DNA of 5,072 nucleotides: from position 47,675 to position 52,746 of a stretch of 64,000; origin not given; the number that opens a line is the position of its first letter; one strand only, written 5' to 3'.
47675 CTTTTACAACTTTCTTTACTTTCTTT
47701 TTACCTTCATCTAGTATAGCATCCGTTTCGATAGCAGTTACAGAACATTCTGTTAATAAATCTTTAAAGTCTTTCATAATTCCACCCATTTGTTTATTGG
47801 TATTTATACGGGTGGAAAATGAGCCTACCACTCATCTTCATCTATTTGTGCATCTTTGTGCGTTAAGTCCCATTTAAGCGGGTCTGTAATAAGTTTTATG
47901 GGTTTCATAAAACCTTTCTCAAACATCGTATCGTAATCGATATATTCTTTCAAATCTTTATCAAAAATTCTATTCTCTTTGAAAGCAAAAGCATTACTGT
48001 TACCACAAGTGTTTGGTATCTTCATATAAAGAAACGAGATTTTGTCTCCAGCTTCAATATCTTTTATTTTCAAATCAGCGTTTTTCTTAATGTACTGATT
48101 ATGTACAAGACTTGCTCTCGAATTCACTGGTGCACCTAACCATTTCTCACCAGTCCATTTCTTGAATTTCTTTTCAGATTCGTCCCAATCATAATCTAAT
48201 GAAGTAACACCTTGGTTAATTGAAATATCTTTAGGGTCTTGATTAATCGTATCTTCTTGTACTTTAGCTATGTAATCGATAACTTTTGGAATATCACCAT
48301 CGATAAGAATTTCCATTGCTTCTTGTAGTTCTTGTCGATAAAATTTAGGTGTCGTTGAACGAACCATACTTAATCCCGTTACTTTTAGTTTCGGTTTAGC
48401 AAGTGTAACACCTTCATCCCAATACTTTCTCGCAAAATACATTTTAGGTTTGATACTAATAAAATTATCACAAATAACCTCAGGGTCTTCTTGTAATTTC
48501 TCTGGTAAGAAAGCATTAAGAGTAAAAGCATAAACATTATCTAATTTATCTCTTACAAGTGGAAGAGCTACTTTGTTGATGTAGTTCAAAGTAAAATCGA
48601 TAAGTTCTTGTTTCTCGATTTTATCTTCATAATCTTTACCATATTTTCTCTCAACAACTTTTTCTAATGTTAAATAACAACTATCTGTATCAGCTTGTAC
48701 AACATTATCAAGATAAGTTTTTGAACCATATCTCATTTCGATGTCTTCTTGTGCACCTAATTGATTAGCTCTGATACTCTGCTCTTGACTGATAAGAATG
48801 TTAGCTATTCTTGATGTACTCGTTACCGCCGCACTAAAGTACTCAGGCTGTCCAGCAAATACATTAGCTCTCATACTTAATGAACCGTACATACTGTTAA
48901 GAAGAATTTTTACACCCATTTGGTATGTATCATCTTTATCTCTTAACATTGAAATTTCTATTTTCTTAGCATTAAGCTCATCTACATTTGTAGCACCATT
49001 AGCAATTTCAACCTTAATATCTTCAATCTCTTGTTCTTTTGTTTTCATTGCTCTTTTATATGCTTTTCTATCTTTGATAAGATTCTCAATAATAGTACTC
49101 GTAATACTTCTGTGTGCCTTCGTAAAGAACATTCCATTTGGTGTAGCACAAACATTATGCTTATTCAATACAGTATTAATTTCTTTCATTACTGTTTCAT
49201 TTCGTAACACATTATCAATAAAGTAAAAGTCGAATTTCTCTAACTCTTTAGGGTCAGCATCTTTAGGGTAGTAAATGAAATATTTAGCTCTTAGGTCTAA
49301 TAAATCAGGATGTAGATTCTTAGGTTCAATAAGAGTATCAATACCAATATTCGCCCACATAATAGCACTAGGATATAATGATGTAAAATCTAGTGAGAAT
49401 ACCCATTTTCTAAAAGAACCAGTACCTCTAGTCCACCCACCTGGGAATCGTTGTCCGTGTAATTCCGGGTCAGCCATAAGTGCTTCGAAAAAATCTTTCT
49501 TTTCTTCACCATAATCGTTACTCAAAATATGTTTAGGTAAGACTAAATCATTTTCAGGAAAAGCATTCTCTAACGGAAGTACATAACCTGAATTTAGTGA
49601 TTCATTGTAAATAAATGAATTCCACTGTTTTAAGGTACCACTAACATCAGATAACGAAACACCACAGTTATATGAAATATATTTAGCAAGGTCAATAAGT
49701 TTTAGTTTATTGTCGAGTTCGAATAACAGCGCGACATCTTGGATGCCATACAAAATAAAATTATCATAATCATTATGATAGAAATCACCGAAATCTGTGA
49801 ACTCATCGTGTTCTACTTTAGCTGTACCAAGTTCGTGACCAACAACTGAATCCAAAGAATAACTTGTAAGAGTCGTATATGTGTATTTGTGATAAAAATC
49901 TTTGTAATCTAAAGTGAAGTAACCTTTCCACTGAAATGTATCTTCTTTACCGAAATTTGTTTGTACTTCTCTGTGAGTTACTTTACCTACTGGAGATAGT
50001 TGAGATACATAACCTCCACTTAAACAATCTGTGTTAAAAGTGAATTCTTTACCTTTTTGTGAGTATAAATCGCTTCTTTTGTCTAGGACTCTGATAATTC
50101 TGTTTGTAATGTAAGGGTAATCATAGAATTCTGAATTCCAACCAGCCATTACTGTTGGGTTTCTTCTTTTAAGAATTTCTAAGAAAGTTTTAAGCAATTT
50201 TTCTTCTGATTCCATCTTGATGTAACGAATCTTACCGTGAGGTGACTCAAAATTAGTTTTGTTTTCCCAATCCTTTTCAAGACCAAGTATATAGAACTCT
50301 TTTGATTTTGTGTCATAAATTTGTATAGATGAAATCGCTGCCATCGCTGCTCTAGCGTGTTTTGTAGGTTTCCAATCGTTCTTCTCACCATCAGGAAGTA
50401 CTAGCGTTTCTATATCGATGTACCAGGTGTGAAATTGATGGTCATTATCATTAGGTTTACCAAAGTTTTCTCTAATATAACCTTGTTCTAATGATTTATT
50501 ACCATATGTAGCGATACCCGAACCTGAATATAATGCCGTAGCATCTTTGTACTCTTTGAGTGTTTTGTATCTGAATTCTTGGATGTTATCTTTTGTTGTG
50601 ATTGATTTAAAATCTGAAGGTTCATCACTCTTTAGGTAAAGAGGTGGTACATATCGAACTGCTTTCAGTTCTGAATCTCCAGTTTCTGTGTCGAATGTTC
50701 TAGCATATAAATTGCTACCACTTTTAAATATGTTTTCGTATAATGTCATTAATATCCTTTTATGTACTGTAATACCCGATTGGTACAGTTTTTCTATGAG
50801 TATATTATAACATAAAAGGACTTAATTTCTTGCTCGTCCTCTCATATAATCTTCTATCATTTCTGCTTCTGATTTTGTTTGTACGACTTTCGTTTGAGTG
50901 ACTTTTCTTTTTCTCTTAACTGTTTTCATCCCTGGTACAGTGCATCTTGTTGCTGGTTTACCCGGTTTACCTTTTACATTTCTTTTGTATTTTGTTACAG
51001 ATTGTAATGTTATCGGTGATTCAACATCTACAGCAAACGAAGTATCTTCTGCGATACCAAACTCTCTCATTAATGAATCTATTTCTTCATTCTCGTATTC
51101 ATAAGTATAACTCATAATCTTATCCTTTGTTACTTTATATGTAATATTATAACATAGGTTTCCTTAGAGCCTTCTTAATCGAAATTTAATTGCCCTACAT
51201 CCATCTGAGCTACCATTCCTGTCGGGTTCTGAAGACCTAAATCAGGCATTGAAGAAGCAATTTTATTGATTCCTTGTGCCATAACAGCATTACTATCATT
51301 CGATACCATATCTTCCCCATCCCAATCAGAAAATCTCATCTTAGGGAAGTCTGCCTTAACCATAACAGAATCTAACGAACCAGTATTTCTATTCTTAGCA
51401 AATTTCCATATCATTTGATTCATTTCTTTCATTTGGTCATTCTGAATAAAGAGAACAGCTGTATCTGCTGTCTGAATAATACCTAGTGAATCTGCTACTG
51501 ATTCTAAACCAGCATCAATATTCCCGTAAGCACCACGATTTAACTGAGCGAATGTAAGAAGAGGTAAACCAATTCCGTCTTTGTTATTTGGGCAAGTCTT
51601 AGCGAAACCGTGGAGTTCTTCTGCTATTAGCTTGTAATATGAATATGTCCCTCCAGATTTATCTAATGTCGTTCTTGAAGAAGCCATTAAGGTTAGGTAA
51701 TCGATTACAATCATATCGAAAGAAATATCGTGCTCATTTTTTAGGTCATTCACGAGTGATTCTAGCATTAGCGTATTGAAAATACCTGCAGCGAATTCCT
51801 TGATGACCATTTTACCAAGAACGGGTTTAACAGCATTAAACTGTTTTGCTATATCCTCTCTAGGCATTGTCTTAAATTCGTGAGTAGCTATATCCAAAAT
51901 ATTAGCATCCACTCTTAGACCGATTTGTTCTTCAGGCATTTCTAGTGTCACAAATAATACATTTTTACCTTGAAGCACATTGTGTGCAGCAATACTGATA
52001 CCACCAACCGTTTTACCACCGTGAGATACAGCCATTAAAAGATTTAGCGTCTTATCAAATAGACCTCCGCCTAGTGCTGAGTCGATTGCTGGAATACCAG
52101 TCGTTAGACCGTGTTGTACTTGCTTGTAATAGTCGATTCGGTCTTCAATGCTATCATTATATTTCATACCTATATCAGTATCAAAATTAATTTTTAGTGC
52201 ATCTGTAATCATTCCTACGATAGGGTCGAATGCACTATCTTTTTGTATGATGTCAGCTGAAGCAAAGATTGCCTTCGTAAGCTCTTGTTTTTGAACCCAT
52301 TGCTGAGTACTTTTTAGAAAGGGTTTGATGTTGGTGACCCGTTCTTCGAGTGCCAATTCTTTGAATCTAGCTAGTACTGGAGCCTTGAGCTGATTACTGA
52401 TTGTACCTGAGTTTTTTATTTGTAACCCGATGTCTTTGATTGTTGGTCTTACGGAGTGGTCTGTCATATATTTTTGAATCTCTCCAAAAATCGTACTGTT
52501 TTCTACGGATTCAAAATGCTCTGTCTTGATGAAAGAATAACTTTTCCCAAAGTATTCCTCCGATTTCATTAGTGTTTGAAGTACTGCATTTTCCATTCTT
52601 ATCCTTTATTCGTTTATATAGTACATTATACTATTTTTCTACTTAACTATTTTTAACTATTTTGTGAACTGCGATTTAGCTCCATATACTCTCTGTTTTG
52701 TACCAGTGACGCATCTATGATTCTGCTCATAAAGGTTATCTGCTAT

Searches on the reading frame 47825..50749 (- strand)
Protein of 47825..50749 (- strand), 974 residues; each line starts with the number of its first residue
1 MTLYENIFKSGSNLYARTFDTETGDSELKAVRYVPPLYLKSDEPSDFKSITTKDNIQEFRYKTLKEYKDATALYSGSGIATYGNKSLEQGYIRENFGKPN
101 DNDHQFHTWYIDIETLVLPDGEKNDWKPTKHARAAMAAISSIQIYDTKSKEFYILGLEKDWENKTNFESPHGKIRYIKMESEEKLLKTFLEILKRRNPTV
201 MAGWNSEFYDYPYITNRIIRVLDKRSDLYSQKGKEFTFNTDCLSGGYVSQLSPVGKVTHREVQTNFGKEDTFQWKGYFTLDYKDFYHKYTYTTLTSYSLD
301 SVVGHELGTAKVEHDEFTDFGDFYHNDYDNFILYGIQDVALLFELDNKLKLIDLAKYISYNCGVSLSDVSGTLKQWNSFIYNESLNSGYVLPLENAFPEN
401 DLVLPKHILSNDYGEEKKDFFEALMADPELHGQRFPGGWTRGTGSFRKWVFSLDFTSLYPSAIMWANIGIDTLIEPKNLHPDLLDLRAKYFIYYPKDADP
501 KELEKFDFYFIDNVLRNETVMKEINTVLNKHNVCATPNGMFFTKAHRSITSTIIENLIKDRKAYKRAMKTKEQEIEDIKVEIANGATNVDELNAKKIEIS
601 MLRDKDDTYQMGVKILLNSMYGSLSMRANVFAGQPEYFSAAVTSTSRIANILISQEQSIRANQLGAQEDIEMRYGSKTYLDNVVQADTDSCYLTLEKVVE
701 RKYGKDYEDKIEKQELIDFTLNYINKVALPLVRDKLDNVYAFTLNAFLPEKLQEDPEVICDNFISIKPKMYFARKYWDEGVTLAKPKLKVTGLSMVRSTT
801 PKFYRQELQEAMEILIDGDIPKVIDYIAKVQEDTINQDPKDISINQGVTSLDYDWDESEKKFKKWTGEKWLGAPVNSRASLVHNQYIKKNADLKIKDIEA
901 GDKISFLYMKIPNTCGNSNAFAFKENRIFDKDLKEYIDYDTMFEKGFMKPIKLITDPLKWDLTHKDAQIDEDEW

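Call 8: search_protein_families(library=phrogs, proteins=[window:47825-50749:-], max_evalue=0.00001)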
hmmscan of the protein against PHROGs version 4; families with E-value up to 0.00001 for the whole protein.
window:47825-50749:- (974 aa): 4 families
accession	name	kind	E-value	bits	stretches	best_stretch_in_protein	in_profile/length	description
phrog_262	-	DNA, RNA and nucleotide metabolism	5.8e-178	594.7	2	247-969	226-847/856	DNA polymerase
phrog_2062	-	DNA, RNA and nucleotide metabolism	4.2e-87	293.8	2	247-583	227-497/502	DNA polymerase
phrog_1918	-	DNA, RNA and nucleotide metabolism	9.8e-55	187.1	1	590-965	19-373/382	DNA polymerase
phrog_2927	-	DNA, RNA and nucleotide metabolism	5.2e-14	52.6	1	511-651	74-190/710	DNA polymerase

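Call 9: search_dna_similar(query=window:47825-50749:-, collection=phages, mode=protein, max_rows=25)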
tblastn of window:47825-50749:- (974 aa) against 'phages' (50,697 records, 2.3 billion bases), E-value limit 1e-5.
Records with a match: 2563; places in all: 2647; records where one place covers at least 80% of the query: 2332.
Best place of each record, by identity: <60% 2563.
By first word of the organism name: Escherichia 672; Synechococcus 377; Klebsiella 332; Salmonella 199; Vibrio 136; Aeromonas 92; Shigella 89; Acinetobacter 71; Cyanophage 61; Enterobacter 59; and 56 more.
By host as written in the record: - 460; Escherichia coli 280; Klebsiella pneumoniae 115; Synechococcus 107; Synechococcus sp. 38; Aeromonas salmonicida 38; Escherichia coli O157:H7 37; Salmonella enterica 30; and 565 more.
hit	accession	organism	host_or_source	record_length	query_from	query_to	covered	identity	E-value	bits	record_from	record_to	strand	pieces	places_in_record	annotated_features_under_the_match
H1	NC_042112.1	Campylobacter phage CP81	Campylobacter jejuni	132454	1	974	100%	30.2%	2e-97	344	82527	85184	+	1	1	hypothetical protein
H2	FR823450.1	Campylobacter phage CP81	Campylobacter jejuni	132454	1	974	100%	30.2%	2e-97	344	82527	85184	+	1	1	hypothetical protein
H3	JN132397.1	Campylobacter phage CPX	Campylobacter jejuni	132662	1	974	100%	30.2%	2e-97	344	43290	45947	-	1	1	DNA polymerase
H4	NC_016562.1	Campylobacter phage CPX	Campylobacter jejuni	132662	1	974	100%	30.2%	2e-97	344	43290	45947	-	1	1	DNA polymerase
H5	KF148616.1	Campylobacter phage CP8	Campylobacter jejuni subsp. jejuni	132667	1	974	100%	30.2%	2e-97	344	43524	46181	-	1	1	DNA polymerase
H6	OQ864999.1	Campylobacter phage F341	Campylobacter jejuni NCTC12658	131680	1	974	100%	30.2%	4e-97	343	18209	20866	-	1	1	putative DNA polymerase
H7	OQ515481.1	Campylobacter phage vB_Cj_QDYZ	Campylobacter jejuni 2206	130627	1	974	100%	30.0%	4e-96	340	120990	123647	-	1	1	DNA polymerase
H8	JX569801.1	Campylobacter phage CP30A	Campylobacter jejuni subsp. jejuni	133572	1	974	100%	30.0%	2e-96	341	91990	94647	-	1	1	DNA polymerase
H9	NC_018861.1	Campylobacter phage CP30A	Campylobacter jejuni subsp. jejuni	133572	1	974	100%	30.0%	2e-96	341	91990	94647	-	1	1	DNA polymerase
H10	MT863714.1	Campylobacter phage F207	Campylobacter jejuni NCTC12662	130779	1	974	100%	30.0%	5e-94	334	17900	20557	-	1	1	putative DNA polymerase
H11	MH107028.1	Campylobacter phage CP39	Campylobacter jejuni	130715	1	974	100%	29.9%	1e-95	339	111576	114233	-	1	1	DNA polymerase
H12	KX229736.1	Campylobacter phage PC5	Campylobacter jejuni LBA65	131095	1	974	100%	29.9%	3e-95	337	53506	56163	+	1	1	DNA polymerase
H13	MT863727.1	Campylobacter phage F370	Campylobacter jejuni NCTC12662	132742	1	974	100%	29.9%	2e-97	344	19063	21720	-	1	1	putative DNA polymerase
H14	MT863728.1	Campylobacter phage F371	Campylobacter jejuni NCTC12662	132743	1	974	100%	29.9%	2e-97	344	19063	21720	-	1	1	putative DNA polymerase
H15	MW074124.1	Campylobacter phage CJLB-10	Campylobacter jejuni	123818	1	974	100%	29.9%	3e-97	343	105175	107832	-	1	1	hypothetical protein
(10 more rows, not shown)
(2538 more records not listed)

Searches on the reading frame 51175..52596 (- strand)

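Call 8: search_protein_families(library=phrogs, proteins=[window:51175-52596:-], max_evalue=0.00001)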
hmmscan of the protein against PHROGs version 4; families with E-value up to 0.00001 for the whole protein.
window:51175-52596:- (473 aa): 3 families
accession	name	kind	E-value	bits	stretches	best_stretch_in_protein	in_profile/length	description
phrog_19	-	DNA, RNA and nucleotide metabolism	2e-78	265.8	1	1-435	163-589/621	DnaB-like replicative helicase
phrog_239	-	DNA, RNA and nucleotide metabolism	9.4e-16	58.9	1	147-428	323-602/801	DNA primase/helicase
phrog_243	-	DNA, RNA and nucleotide metabolism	1.9e-07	31.3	1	164-425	18-268/273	DnaB-like replicative helicase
